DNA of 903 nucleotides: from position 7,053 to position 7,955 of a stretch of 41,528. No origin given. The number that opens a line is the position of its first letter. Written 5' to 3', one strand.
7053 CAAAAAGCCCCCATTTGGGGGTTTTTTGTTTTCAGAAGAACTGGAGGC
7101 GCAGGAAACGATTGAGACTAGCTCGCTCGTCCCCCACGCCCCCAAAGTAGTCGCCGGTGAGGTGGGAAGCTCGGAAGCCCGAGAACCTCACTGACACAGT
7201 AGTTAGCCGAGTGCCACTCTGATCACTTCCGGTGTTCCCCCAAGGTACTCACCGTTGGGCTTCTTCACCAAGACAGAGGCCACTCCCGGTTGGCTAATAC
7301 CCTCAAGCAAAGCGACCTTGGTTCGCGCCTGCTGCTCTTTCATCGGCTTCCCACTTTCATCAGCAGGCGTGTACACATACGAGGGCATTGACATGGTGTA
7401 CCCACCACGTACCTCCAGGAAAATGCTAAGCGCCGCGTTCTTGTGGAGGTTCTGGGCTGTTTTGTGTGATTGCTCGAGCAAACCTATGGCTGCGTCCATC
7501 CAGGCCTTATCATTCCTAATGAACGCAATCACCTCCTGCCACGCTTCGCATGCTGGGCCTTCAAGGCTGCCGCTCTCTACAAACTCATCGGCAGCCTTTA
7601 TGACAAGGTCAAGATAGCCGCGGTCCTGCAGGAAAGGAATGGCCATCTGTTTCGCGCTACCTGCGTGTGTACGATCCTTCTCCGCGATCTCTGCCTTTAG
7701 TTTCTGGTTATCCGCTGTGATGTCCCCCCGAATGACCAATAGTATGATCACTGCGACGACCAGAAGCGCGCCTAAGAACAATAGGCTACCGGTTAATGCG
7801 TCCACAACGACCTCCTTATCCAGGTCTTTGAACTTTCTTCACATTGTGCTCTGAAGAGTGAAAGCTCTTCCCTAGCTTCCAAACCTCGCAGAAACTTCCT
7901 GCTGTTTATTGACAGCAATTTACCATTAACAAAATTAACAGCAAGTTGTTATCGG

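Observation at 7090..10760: Two high-G+C membrane-anchored ORFs carrying the same AT-rich promoter module and the same 3' hairpin, bracketing an AT-rich DUF2207 gene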

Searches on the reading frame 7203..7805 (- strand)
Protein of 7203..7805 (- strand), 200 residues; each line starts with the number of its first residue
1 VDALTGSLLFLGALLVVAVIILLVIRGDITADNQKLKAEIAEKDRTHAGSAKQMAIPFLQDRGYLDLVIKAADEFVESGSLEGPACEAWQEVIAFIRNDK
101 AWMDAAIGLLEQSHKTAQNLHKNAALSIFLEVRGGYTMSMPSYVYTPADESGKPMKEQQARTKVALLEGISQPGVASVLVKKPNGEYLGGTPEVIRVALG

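Call 9: search_protein_families(library=pfam, proteins=[window:7203-7805:-], max_evalue=1)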
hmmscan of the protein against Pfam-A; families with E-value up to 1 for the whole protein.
window:7203-7805:- (200 aa): 3 families
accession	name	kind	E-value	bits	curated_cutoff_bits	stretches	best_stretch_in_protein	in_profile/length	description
PF04269.17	DUF440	-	0.15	12.8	27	1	72-114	32-75/101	Protein of unknown function, DUF440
PF13651.11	EcoRI_methylase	-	0.15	11.8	26.4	1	57-126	147-213/345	Adenine-specific methyltransferase EcoRI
PF10669.14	Phage_Gp23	-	0.17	12.7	29.3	1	9-43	16-50/120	Protein gp23 (Bacteriophage A118)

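Call 16: find_homologous_proteins(query=window:7203-7805:-, max_evalue=0.01)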
Query window:7203-7805:- (200 aa): 1 proteins with E <= 0.01 among 1017 candidates.
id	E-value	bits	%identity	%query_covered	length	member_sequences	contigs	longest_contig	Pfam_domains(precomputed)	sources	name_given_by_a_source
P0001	6.6e-124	429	100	100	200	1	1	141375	-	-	-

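Call 22: search_protein_families(library=phrogs, proteins=[window:7203-7805:-], max_evalue=1)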
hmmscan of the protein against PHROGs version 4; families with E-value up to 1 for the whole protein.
window:7203-7805:- (200 aa): 3 families
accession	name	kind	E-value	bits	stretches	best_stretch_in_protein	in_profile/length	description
phrog_31714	-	unknown function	0.00013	22.9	1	15-125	13-121/151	-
phrog_24256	-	unknown function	0.11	13.5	1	5-43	4-40/118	-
phrog_8806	-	unknown function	0.29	12.6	1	9-43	17-51/121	-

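Call 23: search_protein_families(library=ncbifam, proteins=[window:7203-7805:-], max_evalue=1)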
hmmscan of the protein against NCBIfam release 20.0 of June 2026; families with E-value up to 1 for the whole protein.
window:7203-7805:- (200 aa): 1 family
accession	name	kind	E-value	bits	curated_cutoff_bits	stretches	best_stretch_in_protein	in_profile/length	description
NF003469.0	PRK05094.1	equivalog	0.13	12.5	103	1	69-115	35-82/107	HI1450 family dsDNA-mimic protein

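Call 24: find_encoding_contigs(protein=P0001, flank=10000, max_places=6)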
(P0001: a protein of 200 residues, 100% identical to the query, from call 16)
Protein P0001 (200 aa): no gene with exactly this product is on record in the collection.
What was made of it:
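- Tried and rejected: The source contig could not be retrieved (call 24).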

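Call 27: find_related_loci(query=window:7203-7805:-, collection=viral_contigs, flank=5000)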
Query window:7203-7805:- (200 aa) in viral_contigs; peptide patterns used: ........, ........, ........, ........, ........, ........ (x = any residue, [..] = any of these).
24 stretches matched a pattern, but none encodes a relative of the query by tblastn (E <= 1e-3).
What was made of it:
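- Tried and rejected: A viral-contig search with ORF A found no relatives (call 27).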

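Call 46: search_protein_families(library=padloc, proteins=[window:7203-7805:-], max_evalue=1)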
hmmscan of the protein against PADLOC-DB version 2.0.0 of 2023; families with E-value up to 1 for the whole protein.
window:7203-7805:- (200 aa): 0 families

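Call 47: search_protein_representatives(protein=window:7203-7805:-)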
Query: 200 residues. Proteins with E-value up to 0.001 (for the whole library): 4; up to 1e-10: 2; up to 1e-30: 1. The best 4 are listed.
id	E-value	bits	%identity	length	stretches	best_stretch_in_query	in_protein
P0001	2.1e-124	428.5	100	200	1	1-200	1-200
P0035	1.6e-12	63.9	31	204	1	10-197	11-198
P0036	6.7e-06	42.3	28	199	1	52-200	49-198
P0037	8.5e-05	38.7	29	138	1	13-119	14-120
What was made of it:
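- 7203..7805 (-): ORF A, 200 aa, A-type member of the new family. Predicted as an N-terminal TM helix plus stalk (residues 2-61), a helical bundle (64-120) and a small beta domain (127-190). Homologues P0035-P0037 (call 47).
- phmmer against 1.84 billion representative proteins gives P0035 (E = 1.6e-12, 31% identity over the full length), P0036 and P0037 (call 47).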

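Call 49: find_encoding_contigs(protein=P0035, flank=10000, max_places=5)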
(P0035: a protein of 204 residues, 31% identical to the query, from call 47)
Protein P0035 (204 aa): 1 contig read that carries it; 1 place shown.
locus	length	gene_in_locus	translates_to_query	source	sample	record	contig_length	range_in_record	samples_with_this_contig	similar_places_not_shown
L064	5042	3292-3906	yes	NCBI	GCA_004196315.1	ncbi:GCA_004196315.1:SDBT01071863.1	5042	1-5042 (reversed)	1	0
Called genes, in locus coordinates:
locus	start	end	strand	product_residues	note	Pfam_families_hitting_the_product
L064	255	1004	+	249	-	PF00483:NTP_transferase (weak), PF01128:IspD (weak), PF12804:NTP_transf_3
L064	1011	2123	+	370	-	PF04464:Glyphos_transf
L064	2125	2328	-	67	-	PF12728:HTH_17, PF13411:MerR_1, PF00376:MerR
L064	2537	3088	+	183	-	PF13669:Glyoxalase_4 (weak)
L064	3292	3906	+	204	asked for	-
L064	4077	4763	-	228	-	PF16320:Ribosomal_L12_N, PF00542:Ribosomal_L12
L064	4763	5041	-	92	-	?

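Call 50: find_encoding_contigs(protein=P0036, flank=10000, max_places=5)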
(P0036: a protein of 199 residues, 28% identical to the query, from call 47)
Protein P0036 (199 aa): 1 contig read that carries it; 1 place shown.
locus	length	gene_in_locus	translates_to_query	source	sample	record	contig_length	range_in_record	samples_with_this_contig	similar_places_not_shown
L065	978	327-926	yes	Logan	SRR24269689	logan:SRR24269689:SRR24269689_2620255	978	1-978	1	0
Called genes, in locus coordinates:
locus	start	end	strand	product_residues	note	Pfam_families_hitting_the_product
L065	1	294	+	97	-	?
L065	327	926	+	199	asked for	-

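Call 51: find_encoding_contigs(protein=P0037, flank=10000, max_places=5)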
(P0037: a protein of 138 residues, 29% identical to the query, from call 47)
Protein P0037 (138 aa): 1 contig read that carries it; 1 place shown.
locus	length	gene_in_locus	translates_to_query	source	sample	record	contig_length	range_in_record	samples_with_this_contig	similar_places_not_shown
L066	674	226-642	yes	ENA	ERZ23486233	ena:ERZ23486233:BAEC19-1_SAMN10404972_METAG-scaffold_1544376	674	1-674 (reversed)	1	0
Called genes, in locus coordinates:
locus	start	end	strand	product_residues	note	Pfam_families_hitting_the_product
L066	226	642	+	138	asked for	-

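Call 90: predict_structure(alignment_id=A8)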
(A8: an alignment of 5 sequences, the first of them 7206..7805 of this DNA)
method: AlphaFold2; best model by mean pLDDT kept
length: 200 residues; sequences in the alignment: 5
mean_pLDDT: 87.1   pTM: 0.65
mean pLDDT of the five models: 87.1, 85.2, 83.6, 83.6, 83.1
residues with pLDDT >= 90: 99; 70-90: 93; 50-70: 8; < 50: 0
segments of 3 or more residues with pLDDT < 50: none
pLDDT, mean of each block of 10 residues (from residue 1): 69 82 75 78 78 90 96 92 94 90 91 95 89 78 92 88 87 92 92 91
secondary structure, 60 per line:
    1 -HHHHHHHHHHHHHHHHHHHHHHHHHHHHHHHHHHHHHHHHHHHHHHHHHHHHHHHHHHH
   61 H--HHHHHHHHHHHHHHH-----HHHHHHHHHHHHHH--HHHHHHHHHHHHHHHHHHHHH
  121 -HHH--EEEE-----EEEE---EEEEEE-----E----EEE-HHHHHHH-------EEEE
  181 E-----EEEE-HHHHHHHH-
elements in order: H2-61 H64-78 H84-97 H100-120 E127-130 E136-139 E143-148 E159-161 H163-169 E177-181 E187-190 H192-199
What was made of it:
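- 7203..7805 (-): AlphaFold2 pLDDT 87 (call 90).
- The AlphaFold2 model from five sequences has pLDDT 87 (call 90). The AlphaFold2 model is confident (call 90).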

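Call 93: fold_search(model_id=the predicted structure, library=pdb)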
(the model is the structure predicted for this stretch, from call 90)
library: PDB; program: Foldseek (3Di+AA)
matches with E <= 10: 511; with E <= 0.001: 0
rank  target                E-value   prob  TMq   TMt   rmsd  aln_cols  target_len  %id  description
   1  3d6w_A                1.4e-01  0.08  0.11  0.17  13.1       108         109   12  LytTr DNA-binding domain of putative methyl-accepting/DNA response regulator from Bacillus cereus. (released 2008-07-15)
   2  6e3c_MODEL_1_C        2.2e-01  0.23  0.15  0.22  12.3        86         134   15  NMR Solution Structure of the Monomeric Form of the Phage L Decoration Protein (released 2019-04-17)
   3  5tth_A                3.7e-01  0.02  0.10  0.04  15.8       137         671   14  Heterodimeric SpyCatcher/SpyTag-fused zebrafish TRAP1 in ATP/ADP-hybrid state (released 2017-08-23)
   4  3gew_C                4.2e-01  0.25  0.16  0.16  11.8        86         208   12  FaeE-FaeG chaperone-major pilin complex of F4 ad fimbriae (released 2009-10-20)
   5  1wz7_B                5.1e-01  0.21  0.19  0.33   7.2        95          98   13  Crystal structure of enhancer of rudimentary homologue (ERH) (released 2005-05-03)
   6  3w21_A                7.0e-01  0.44  0.18  0.15   3.0        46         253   13  Crystal Structure of a Novel N-Substituted L-Amino Acid Dioxygenase in complex with alpha-KG from Burkholderia ambifar (released 2013-07-17)
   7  3w20_A                7.5e-01  0.51  0.17  0.14   2.1        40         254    8  Crystal Structure of a Novel N-Substituted L-Amino Acid Dioxygenase from Burkholderia ambifaria AMMD (released 2013-07-17)
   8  5oaf_F                7.5e-01  0.08  0.12  0.07  12.1        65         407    6  Human Rvb1/Rvb2 heterohexamer in INO80 complex (released 2017-12-13)
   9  3pgz_B                8.0e-01  0.07  0.14  0.22  12.9        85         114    8  Crystal structure of a single strand binding protein (SSB) from bartonella henselae (released 2010-12-22)
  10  4ga9_A                8.0e-01  0.05  0.09  0.12  11.6        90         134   14  Crystal Structure of Rat Galectin-1 in Complex with Lactose (released 2013-08-07)
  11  3d6w_B                8.0e-01  0.04  0.11  0.17  13.1       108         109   11  LytTr DNA-binding domain of putative methyl-accepting/DNA response regulator from Bacillus cereus. (released 2008-07-15)
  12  1ukf                  8.5e-01  0.04  0.13  0.14  15.4       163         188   10  Crystal Structure of Pseudomonas Avirulence Protein AvrPphB (released 2003-12-09)
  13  6lem_B                9.7e-01  0.06  0.14  0.06  13.4        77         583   14  Structure of E. coli beta-glucuronidase complex with C6-nonyl uronic isofagomine (released 2021-01-27)
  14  4lbq_B                9.7e-01  0.05  0.09  0.13  11.4        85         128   13  Crystal structure of mouse galectin-1 (released 2014-07-02)
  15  4oe4_A                9.7e-01  0.04  0.14  0.08  19.2       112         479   13  Crystal Structure of Yeast ALDH4A1 Complexed with NAD+ (released 2014-02-19)
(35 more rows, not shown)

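Call 96: fold_search(model_id=the predicted structure, library=viral)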
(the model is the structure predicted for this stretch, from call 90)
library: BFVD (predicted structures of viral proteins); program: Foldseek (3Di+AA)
matches with E <= 10: 813; with E <= 0.001: 0
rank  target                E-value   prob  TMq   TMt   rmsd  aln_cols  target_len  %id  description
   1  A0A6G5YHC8            4.1e-02  0.41  0.16  0.30  14.3        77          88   17  (no name in the UniProt tables at hand)
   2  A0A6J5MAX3            5.4e-02  0.33  0.15  0.11   9.3        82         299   15  Uncharacterized protein [uncultured Caudovirales phage]
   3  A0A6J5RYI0            9.6e-02  0.16  0.19  0.18  22.7       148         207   16  GIY-YIG domain-containing protein [uncultured Caudovirales phage]
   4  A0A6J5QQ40            1.0e-01  0.77  0.18  0.38   4.6        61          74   11  Uncharacterized protein [uncultured Caudovirales phage]
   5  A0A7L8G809            1.0e-01  0.51  0.25  0.36  17.5       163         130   16  (no name in the UniProt tables at hand)
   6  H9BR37                1.1e-01  0.08  0.15  0.12  22.8       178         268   11  Membrane protein [Common moorhen coronavirus HKU21]
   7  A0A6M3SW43            1.2e-01  0.15  0.11  0.16  11.0        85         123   10  (no name in the UniProt tables at hand)
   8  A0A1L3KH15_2          1.2e-01  0.89  0.21  0.05   3.7        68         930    9  (no name in the UniProt tables at hand)
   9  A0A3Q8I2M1            1.2e-01  0.47  0.20  0.40   5.9        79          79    8  (no name in the UniProt tables at hand)
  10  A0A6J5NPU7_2          1.4e-01  0.28  0.14  0.03   9.1       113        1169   12  Helicase/UvrB, N-terminal [uncultured Caudovirales phage]
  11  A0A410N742            1.5e-01  0.06  0.12  0.06  21.9       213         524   14  VP4 [Halorubrum pleomorphic virus 11]
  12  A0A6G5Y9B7            1.6e-01  0.13  0.11  0.22  13.7        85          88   12  (no name in the UniProt tables at hand)
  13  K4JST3                1.7e-01  0.57  0.19  0.35   4.2        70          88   16  Uncharacterized protein [Caulobacter phage CcrColossus]
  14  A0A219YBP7            1.7e-01  0.21  0.20  0.28  11.7       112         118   12  Uncharacterized protein [Aeromonas phage 65.2]
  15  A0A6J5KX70            1.9e-01  0.12  0.17  0.22  19.0       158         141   11  Uncharacterized protein [uncultured Caudovirales phage]
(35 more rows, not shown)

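Call 106: search_protein_families(library=phrogs, alignment_id=A7, max_evalue=0.01)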
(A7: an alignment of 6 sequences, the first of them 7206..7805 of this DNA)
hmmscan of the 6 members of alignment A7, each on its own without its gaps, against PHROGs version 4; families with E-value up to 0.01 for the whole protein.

A. member 1, window:7206-7805:- (200 aa): 1 family
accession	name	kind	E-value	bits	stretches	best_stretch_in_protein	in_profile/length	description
phrog_31714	-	unknown function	0.00013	22.9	1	15-125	13-121/151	-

B. families by the number of members that match (of 6 scanned): 2 families
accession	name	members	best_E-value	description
phrog_31714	-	1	0.00013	-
phrog_3667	-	1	0.0068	-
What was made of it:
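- The single PHROG hit (E = 1.3e-4) is not shared by the other members (call 106).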

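Call 107: search_solved_structures(query=A7, max_evalue=1)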
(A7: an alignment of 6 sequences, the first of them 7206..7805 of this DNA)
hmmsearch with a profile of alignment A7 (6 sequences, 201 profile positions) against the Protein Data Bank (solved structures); distinct sequences matched with E-value up to 1: 7.
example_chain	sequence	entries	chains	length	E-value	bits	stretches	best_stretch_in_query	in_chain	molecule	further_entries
6w6l_6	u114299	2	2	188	0.21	14.2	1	2-47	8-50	Calcium load-activated calcium channel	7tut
6fwv_A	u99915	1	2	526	0.23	14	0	116-159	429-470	Collagen Adhesion protein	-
6emo_A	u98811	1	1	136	0.39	13.3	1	103-200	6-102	PC4 and SFRS1-interacting protein,LEDGF/p75 IBD-JPO2 M1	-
5yi9_A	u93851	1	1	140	0.41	13.2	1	103-200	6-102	PC4 and SFRS1-interacting protein,Cell division cycle-associated 7-like protein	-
6emp_A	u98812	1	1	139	0.42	13.2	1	103-200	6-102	PC4 and SFRS1-interacting protein,Pogo transposable element with ZNF domain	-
2b4j_C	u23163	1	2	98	0.54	12.8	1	107-200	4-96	PC4 and SFRS1 interacting protein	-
6emq_A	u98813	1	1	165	0.65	12.6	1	103-200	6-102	PC4 and SFRS1-interacting protein,Histone-lysine N-methyltransferase 2A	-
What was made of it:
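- Tried and rejected: A profile search of PDB sequences gave nothing (call 107).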
